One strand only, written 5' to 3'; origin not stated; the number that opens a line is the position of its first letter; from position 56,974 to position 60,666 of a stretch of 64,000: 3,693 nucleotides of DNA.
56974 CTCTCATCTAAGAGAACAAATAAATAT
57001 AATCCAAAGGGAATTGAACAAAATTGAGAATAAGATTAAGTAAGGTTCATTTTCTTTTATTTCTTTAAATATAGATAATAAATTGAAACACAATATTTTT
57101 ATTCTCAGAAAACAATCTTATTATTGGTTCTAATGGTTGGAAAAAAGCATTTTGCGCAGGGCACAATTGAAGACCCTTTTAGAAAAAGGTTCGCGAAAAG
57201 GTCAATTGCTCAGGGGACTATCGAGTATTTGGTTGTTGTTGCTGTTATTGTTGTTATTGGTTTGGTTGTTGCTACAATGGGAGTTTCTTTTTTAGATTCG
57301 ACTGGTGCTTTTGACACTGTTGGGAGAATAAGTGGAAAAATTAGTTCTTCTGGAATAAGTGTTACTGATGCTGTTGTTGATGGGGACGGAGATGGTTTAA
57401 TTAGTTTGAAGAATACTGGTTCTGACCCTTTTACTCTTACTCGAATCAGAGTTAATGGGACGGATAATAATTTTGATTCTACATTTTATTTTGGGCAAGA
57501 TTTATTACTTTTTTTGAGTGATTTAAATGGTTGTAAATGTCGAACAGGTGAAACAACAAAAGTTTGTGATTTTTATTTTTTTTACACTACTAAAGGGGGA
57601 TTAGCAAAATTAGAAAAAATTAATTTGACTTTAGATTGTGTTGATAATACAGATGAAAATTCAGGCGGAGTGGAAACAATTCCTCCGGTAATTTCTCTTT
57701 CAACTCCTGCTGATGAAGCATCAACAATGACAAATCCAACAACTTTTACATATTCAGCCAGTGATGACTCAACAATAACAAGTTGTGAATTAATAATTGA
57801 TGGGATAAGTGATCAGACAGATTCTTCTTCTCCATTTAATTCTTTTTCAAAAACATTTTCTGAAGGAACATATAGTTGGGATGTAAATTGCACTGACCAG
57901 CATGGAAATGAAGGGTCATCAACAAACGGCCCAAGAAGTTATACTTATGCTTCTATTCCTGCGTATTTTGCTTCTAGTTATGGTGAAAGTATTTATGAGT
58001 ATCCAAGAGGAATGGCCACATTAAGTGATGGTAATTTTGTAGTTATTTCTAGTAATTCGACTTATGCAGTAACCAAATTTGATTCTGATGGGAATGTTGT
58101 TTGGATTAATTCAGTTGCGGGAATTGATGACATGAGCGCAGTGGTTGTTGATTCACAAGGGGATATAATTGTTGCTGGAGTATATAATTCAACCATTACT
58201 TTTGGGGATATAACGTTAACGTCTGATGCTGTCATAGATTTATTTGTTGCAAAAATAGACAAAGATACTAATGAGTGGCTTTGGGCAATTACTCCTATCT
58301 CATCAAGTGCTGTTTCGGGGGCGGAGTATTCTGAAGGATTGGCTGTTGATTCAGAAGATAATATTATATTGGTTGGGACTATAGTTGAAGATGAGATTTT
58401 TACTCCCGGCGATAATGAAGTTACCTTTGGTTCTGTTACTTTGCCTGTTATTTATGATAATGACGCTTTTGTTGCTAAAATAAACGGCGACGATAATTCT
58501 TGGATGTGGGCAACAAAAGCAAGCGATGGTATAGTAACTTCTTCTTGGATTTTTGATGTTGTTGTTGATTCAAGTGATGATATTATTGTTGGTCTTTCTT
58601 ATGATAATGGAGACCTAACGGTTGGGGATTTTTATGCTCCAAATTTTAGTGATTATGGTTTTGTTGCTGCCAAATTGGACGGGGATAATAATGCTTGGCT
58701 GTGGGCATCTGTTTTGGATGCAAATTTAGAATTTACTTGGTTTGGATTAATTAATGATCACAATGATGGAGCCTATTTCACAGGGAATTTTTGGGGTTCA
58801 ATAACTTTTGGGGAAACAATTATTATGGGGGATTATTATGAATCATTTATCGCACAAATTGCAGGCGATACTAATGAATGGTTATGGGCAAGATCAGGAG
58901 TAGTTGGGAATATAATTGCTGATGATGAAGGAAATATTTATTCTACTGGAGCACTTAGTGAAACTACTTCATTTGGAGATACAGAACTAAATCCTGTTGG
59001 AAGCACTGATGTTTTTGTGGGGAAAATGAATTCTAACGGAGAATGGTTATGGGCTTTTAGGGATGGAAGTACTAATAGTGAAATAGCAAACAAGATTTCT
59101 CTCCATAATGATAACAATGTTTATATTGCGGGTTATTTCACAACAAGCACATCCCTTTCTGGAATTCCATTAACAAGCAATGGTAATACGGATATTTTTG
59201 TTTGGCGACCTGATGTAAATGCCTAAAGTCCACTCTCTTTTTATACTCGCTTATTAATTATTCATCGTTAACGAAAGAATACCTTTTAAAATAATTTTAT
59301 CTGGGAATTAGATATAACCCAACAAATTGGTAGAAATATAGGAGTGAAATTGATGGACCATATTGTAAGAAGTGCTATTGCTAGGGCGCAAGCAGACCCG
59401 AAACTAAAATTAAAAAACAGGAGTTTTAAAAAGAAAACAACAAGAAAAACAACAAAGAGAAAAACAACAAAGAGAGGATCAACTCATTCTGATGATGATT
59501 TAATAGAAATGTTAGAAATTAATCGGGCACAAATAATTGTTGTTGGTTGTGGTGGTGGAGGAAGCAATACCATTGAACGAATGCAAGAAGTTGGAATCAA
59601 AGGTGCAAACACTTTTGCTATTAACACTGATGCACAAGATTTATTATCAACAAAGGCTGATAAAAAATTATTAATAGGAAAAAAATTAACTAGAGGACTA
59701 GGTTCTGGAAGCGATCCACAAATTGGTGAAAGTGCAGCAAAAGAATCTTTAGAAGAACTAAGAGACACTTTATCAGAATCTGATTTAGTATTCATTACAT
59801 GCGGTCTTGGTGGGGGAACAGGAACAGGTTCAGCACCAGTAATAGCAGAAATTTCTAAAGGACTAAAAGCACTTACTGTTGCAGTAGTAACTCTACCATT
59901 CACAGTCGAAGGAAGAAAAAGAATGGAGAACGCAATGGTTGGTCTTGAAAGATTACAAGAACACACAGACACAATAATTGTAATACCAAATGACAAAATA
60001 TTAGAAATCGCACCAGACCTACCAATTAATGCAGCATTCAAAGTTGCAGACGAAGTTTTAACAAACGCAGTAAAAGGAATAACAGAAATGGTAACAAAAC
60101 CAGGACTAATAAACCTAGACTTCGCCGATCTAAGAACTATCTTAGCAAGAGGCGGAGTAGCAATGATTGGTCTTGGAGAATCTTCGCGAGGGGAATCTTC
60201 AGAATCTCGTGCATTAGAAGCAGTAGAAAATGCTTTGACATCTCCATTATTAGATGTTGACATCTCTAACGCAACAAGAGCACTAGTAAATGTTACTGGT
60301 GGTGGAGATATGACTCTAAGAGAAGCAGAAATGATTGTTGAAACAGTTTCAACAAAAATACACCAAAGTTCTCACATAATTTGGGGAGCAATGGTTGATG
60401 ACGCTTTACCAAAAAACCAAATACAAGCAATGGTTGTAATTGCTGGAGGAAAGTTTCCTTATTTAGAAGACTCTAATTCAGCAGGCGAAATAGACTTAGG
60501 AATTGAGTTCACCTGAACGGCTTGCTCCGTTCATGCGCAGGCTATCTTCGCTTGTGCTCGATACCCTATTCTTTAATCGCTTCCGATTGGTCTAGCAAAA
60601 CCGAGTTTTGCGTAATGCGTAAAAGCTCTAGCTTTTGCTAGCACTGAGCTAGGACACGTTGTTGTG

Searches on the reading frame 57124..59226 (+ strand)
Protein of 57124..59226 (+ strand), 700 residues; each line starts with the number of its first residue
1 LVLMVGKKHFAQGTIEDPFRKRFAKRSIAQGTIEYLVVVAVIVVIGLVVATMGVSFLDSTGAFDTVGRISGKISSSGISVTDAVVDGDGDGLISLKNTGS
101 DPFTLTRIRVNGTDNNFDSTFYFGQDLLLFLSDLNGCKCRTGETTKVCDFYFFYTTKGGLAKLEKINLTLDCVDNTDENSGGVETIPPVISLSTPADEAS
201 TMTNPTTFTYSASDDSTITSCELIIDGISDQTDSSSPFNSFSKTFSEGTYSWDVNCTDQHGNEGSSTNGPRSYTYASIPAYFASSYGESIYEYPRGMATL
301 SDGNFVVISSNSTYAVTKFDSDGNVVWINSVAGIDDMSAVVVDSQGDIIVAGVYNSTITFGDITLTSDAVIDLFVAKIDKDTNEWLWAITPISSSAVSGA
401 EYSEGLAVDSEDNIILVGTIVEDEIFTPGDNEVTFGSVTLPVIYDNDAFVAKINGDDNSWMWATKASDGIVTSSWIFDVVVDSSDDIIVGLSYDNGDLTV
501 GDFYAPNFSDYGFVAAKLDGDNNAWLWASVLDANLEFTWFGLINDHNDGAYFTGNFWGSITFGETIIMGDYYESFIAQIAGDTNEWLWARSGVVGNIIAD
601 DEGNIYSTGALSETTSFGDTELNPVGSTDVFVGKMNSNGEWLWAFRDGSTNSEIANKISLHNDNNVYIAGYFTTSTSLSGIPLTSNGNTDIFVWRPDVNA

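Call 13: search_protein_families(library=pfam, proteins=[window:57124-59226:+], max_evalue=0.0001)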
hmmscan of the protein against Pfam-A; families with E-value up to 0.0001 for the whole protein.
window:57124-59226:+ (700 aa): 1 family
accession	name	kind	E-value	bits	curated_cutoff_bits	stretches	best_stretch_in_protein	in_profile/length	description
PF17957.7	Big_7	-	9.7e-07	29.8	24.1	1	188-251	1-67/70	Bacterial Ig domain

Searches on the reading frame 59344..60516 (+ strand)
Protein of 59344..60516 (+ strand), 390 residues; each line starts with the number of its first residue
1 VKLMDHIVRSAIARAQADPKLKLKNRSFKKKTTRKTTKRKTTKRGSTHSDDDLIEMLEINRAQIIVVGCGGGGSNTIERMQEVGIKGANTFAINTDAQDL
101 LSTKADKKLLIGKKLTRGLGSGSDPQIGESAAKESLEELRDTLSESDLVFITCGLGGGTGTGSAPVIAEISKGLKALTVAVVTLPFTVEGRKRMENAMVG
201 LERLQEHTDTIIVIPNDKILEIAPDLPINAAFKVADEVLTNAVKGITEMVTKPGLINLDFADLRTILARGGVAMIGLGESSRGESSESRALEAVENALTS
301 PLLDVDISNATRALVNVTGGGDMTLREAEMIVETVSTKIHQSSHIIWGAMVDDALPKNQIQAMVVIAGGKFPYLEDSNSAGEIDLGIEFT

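Call 13: search_protein_families(library=pfam, proteins=[window:59344-60516:+], max_evalue=0.0001)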
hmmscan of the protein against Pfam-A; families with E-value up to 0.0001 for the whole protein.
window:59344-60516:+ (390 aa): 2 families
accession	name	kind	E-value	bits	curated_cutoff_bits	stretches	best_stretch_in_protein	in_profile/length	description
PF00091.31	Tubulin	-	2.4e-49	168.7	33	1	63-223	1-189/190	Tubulin/FtsZ family, GTPase domain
PF12327.13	FtsZ_C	-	2e-27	95.8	27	1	271-368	1-93/95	FtsZ family, C-terminal domain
